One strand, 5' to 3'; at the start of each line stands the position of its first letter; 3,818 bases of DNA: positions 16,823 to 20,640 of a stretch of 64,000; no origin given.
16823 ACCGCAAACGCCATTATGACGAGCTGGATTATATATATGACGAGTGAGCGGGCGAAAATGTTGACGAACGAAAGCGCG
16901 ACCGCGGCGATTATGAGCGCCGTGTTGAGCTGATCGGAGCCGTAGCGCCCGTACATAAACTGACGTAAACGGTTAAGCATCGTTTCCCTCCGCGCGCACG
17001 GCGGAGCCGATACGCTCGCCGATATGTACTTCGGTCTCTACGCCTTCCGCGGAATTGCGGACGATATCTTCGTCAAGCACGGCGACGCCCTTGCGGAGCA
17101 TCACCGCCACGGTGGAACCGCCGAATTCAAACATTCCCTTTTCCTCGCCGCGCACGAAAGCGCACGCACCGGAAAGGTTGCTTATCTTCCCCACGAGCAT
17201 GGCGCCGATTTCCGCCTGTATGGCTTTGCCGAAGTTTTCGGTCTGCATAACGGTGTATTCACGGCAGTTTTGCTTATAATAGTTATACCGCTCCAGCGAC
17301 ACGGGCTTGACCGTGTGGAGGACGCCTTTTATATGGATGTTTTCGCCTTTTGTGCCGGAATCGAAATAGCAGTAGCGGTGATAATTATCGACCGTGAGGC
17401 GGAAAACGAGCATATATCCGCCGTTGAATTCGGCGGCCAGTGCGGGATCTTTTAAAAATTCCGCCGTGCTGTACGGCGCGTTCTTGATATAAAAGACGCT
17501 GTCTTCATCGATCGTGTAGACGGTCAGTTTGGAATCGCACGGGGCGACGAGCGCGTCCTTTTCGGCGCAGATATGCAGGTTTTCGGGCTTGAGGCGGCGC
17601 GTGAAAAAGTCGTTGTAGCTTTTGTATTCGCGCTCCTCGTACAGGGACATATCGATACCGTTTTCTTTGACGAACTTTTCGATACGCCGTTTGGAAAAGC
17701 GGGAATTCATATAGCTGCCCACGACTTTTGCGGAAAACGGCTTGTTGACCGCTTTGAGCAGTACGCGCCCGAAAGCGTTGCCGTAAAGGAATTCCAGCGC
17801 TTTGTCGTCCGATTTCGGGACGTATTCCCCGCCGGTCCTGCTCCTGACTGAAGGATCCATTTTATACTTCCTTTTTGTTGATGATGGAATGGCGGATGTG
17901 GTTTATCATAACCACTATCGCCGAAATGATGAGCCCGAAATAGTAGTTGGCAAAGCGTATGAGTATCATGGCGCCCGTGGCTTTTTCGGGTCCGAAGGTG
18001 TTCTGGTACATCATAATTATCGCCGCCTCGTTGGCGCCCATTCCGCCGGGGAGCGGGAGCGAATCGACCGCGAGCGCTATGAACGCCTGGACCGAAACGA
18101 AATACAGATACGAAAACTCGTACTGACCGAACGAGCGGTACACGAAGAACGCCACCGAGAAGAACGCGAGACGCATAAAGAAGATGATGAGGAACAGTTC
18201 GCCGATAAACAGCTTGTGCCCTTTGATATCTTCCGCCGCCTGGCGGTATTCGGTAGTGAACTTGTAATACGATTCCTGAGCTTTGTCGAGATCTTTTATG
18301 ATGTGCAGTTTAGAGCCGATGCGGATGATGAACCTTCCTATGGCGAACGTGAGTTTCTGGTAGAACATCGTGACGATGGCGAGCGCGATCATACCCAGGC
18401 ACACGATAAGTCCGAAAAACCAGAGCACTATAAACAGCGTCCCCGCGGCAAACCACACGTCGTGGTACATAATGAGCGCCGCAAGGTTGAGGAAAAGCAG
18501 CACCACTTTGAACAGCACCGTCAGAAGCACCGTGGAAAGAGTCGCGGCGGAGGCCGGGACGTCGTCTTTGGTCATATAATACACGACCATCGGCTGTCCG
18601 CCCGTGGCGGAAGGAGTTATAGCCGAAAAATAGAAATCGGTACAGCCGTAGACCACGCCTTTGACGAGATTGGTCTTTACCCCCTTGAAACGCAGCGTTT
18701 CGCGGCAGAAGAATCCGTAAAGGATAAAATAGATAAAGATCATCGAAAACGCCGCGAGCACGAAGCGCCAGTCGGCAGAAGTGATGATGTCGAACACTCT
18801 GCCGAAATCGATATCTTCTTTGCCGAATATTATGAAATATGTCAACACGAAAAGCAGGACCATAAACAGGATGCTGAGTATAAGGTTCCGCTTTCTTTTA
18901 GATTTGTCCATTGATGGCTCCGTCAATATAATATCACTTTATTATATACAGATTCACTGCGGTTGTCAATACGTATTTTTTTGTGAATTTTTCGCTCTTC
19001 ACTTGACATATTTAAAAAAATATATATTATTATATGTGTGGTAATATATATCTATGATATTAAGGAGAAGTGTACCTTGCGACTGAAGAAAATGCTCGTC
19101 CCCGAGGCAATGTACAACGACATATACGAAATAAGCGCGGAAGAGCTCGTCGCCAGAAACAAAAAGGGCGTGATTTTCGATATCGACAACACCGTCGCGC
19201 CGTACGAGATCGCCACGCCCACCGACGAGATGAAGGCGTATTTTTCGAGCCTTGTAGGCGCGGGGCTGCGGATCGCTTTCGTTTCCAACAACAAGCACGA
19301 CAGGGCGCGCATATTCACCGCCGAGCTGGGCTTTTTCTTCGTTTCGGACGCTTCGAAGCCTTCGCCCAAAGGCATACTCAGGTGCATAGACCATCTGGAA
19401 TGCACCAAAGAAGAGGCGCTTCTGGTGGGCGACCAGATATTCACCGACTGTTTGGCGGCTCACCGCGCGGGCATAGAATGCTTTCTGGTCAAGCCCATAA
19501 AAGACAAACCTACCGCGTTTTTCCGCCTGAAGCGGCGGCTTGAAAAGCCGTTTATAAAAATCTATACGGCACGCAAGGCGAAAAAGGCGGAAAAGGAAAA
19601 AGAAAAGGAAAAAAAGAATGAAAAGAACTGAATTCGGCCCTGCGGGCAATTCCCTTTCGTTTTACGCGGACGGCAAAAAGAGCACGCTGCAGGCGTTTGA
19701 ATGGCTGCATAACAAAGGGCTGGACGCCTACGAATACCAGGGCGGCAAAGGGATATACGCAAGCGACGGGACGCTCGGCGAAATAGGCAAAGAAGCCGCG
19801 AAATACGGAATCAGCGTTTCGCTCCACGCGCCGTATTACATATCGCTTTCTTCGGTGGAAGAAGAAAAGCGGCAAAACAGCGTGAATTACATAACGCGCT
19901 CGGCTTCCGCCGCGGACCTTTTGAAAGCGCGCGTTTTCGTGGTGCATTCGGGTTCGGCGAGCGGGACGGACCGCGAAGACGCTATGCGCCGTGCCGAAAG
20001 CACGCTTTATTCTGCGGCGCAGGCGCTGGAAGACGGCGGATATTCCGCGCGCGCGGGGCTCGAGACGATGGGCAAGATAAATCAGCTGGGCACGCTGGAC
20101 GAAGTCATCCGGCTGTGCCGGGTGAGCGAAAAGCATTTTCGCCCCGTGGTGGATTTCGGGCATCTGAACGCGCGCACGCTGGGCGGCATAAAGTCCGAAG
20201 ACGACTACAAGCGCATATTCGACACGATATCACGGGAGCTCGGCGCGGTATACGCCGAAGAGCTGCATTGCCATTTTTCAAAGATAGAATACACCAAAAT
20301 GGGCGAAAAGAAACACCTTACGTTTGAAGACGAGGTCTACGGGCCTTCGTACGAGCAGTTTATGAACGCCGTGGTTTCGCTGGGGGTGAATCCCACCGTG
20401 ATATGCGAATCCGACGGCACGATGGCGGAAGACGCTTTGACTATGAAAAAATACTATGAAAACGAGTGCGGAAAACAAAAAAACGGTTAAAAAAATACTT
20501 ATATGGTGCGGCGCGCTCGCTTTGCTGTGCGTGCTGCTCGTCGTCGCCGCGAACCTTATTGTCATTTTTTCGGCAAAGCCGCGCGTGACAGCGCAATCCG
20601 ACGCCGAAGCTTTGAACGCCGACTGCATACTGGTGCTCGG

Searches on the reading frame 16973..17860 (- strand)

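Call 74: search_protein_families(library=pfam, proteins=[window:16973-17860:-], max_evalue=0.0001)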
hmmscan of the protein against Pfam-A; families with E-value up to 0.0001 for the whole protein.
window:16973-17860:- (295 aa): 1 family
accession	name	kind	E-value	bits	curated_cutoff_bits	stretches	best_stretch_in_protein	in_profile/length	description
PF02666.20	PS_Dcarbxylase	-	6.8e-45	153.6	22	1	83-285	2-197/198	Phosphatidylserine decarboxylase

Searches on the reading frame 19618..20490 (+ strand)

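Call 74: search_protein_families(library=pfam, proteins=[window:19618-20490:+], max_evalue=0.0001)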
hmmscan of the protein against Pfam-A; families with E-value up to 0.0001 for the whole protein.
window:19618-20490:+ (290 aa): 1 family
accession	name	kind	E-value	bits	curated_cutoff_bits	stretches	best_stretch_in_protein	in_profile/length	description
PF01261.30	AP_endonuc_2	-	1.4e-24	87.6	31.1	1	27-266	1-230/249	Xylose isomerase-like TIM barrel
